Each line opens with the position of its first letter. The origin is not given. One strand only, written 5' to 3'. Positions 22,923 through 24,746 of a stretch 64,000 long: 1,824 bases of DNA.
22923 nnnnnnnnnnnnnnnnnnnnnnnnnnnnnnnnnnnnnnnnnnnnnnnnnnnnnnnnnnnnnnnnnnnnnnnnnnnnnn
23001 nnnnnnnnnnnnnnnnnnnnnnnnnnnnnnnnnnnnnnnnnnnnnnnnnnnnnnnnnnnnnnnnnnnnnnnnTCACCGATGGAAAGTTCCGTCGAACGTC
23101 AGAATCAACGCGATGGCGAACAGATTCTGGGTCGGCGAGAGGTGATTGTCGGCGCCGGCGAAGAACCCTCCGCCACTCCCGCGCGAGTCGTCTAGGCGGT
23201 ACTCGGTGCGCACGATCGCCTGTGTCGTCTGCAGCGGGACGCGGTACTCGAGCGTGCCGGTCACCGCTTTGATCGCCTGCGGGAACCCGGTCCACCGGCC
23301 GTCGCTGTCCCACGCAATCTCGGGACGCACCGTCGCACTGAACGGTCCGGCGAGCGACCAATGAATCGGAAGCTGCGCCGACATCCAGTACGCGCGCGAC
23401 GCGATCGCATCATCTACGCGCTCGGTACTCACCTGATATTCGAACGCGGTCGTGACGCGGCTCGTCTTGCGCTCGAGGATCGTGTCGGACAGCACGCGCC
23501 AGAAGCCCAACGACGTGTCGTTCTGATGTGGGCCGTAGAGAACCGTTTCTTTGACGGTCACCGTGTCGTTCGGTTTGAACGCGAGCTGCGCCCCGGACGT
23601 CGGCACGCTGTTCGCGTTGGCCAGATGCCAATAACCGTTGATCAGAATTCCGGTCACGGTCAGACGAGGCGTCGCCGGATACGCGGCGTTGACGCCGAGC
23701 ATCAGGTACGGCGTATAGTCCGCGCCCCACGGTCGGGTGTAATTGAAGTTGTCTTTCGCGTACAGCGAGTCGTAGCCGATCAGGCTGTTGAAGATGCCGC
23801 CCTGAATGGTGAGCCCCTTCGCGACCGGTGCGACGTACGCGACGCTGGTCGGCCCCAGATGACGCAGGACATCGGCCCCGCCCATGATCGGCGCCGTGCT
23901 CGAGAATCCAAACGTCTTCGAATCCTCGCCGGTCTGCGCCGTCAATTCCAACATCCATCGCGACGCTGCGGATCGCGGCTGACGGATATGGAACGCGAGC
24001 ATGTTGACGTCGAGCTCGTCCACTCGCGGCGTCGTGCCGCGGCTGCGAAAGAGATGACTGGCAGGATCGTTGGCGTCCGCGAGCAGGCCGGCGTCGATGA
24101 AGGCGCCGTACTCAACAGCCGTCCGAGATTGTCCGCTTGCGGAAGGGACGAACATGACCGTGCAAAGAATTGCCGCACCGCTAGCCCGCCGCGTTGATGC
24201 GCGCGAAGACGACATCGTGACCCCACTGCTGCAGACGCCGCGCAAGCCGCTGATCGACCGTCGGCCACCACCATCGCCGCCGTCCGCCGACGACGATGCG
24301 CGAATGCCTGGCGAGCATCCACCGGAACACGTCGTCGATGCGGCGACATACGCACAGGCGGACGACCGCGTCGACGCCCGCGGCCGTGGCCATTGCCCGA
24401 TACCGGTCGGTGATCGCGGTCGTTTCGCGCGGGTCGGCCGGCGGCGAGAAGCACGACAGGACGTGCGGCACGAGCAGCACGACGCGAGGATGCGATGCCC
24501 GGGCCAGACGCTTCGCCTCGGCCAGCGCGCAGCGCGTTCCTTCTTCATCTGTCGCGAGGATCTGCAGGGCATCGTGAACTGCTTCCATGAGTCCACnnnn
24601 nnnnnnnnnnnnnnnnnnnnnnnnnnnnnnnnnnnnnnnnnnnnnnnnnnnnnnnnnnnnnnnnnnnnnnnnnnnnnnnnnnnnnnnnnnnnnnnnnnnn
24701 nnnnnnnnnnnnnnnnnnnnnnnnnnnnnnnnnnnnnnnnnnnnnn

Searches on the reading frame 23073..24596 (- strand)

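Call 80: search_protein_families(library=pfam, proteins=[window:23073-24596:-], max_evalue=0.00001)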
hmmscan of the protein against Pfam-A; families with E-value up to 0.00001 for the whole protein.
window:23073-24596:- (507 aa): 1 family
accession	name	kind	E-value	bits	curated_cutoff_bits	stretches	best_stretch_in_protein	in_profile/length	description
PF07642.17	BBP2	-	1.7e-41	143.1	26.2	1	162-501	3-339/339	Putative beta-barrel porin-2, OmpL-like. bbp2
